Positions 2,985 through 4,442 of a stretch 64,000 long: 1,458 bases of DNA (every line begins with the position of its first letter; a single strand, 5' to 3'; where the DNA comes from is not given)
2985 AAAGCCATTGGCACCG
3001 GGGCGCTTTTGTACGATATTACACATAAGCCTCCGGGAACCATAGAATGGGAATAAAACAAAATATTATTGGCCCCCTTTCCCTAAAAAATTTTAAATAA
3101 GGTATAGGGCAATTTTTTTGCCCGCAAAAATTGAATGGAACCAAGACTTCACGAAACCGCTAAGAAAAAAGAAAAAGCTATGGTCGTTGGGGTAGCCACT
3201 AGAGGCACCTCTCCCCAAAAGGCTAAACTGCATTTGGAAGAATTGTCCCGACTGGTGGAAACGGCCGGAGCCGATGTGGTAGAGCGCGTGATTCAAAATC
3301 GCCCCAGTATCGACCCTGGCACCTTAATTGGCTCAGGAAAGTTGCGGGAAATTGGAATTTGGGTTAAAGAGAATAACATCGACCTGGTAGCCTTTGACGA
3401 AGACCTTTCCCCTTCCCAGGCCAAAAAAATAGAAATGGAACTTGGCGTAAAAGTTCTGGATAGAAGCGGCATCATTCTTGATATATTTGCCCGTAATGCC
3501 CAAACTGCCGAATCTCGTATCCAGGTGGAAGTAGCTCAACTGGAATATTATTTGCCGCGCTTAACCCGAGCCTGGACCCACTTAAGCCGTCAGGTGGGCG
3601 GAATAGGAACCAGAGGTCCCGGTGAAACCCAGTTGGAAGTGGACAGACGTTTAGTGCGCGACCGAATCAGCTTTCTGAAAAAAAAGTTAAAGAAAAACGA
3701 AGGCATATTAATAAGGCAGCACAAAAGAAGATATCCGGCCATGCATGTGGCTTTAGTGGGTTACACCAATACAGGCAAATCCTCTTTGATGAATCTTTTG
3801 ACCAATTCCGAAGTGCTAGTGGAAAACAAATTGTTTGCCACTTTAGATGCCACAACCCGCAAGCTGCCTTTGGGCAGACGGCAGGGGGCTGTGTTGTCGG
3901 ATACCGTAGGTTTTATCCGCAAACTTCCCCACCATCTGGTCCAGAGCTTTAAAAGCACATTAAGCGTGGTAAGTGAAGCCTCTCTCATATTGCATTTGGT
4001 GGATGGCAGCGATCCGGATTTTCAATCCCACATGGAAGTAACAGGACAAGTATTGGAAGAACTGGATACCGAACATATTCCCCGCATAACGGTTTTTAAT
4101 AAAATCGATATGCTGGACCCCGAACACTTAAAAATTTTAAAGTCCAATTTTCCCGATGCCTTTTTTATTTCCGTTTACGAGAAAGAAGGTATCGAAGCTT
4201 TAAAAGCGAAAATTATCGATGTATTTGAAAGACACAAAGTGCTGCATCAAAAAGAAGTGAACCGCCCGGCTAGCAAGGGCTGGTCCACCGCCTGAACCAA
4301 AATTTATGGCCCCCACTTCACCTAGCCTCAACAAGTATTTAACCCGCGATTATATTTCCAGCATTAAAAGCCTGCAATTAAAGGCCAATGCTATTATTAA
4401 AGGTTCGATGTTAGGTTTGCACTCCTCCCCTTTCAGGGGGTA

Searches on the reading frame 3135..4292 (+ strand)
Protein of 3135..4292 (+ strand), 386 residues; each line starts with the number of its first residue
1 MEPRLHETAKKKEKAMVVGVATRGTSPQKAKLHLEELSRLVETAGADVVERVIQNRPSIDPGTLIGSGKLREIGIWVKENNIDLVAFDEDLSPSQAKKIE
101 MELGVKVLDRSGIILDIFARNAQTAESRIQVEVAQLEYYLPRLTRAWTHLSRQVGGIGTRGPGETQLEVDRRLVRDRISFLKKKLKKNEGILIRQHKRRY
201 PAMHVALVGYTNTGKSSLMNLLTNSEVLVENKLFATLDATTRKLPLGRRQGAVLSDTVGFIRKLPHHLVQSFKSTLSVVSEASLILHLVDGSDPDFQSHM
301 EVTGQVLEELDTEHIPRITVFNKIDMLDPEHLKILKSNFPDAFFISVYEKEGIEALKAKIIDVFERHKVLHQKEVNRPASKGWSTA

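Call 63: search_protein_families(library=pfam, proteins=[window:3135-4292:+], max_evalue=0.0001)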
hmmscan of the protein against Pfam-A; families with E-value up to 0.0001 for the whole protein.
window:3135-4292:+ (386 aa): 7 families
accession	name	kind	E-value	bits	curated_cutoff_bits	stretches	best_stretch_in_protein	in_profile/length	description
PF13167.11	GTP-bdg_N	-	1.1e-30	106.5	25.4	1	33-119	3-89/89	GTP-binding GTPase N-terminal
PF16360.10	GTP-bdg_M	-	1.5e-28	99.6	29.5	1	122-198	2-78/79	GTP-binding GTPase Middle Region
PF01926.29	MMR_HSR1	-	2.7e-20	73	21.9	1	204-323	1-113/113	50S ribosome-binding GTPase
PF02421.24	FeoB_N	-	1.2e-07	31.8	27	1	204-348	2-139/156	Ferrous iron transport protein B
PF16897.10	MMR_HSR1_Xtn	-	2.7e-07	31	35.2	1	311-362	52-102/106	C-terminal region of MMR_HSR1 domain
PF03193.22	RsgA_GTPase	-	1.7e-06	28.4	30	0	193-260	97-168/174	RsgA GTPase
PF00009.33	GTP_EFTU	-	8.8e-05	22.6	26.5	0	280-347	94-154/188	Elongation factor Tu GTP binding domain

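Call 64: find_homologous_proteins(query=window:3135-4292:+, max_evalue=1e-40)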
Query window:3135-4292:+ (386 aa): 8000 proteins with E <= 1e-40 among 8000 candidates; the best 120 are listed.
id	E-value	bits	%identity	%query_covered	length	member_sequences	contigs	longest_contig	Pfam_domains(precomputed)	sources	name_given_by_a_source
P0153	8.9e-249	843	100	100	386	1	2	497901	PF01926.30,PF13167.12,PF02421.25,PF16360.11,PF03193.23,PF16897.11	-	-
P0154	1.4e-154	533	66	99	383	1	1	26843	PF01926.30,PF13167.12,PF02421.25,PF16360.11,PF03193.23,PF16897.11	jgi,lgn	jgi:GTP-binding protein HflX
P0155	1.2e-147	510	66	96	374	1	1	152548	PF01926.30,PF13167.12,PF16360.11,PF03193.23,PF16897.11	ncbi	ncbi:GTPase HflX [Fibrobacterota bacterium]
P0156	8.2e-147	507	64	97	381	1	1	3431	PF01926.30,PF13167.12,PF16360.11,PF03193.23,PF16897.11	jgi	jgi:GTP-binding protein HflX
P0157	8.4e-146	504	64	97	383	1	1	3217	PF01926.30,PF13167.12,PF02421.25,PF16360.11,PF00009.34,PF03193.23,PF16897.11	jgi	jgi:GTP-binding protein HflX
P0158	1.0e-145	504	63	97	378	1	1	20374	PF01926.30,PF13167.12,PF02421.25,PF16360.11,PF03193.23,PF16897.11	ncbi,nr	ncbi:MAG: GTPase HflX [Fibrobacteria bacterium]|nr:GTPase HflX [Fibrobacteria bacterium]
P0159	7.4e-145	501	67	92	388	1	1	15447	PF01926.30,PF13167.12,PF02421.25,PF16360.11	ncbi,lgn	-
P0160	4.1e-143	495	65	92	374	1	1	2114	PF01926.30,PF13167.12,PF02421.25,PF16360.11,PF00009.34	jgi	jgi:GTP-binding protein HflX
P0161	5.3e-134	465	62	93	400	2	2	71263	PF01926.30,PF13167.12,PF02421.25,PF16360.11,PF03193.23,PF16897.11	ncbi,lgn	-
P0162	1.5e-133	464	57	97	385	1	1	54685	PF01926.30,PF13167.12,PF00350.30,PF02421.25,PF16360.11,PF00009.34,PF03193.23,PF16897.11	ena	-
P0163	1.6e-133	463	61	98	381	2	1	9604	PF01926.30,PF13167.12,PF02421.25,PF16360.11,PF16897.11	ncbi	-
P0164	5.6e-133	462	56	99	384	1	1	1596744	PF01926.30,PF13167.12,PF00350.30,PF02421.25,PF16360.11,PF03193.23,PF16897.11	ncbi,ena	-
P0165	7.7e-132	458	60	92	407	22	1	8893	PF01926.30,PF13167.12,PF02421.25,PF16360.11,PF00009.34,PF03193.23,PF16897.11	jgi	jgi:GTP-binding protein HflX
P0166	8.8e-132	458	62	92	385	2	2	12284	PF01926.30,PF13167.12,PF02421.25,PF16360.11,PF03193.23,PF16897.11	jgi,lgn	-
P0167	1.2e-131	457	63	93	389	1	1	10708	PF01926.30,PF13167.12,PF16360.11,PF03193.23,PF16897.11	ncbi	-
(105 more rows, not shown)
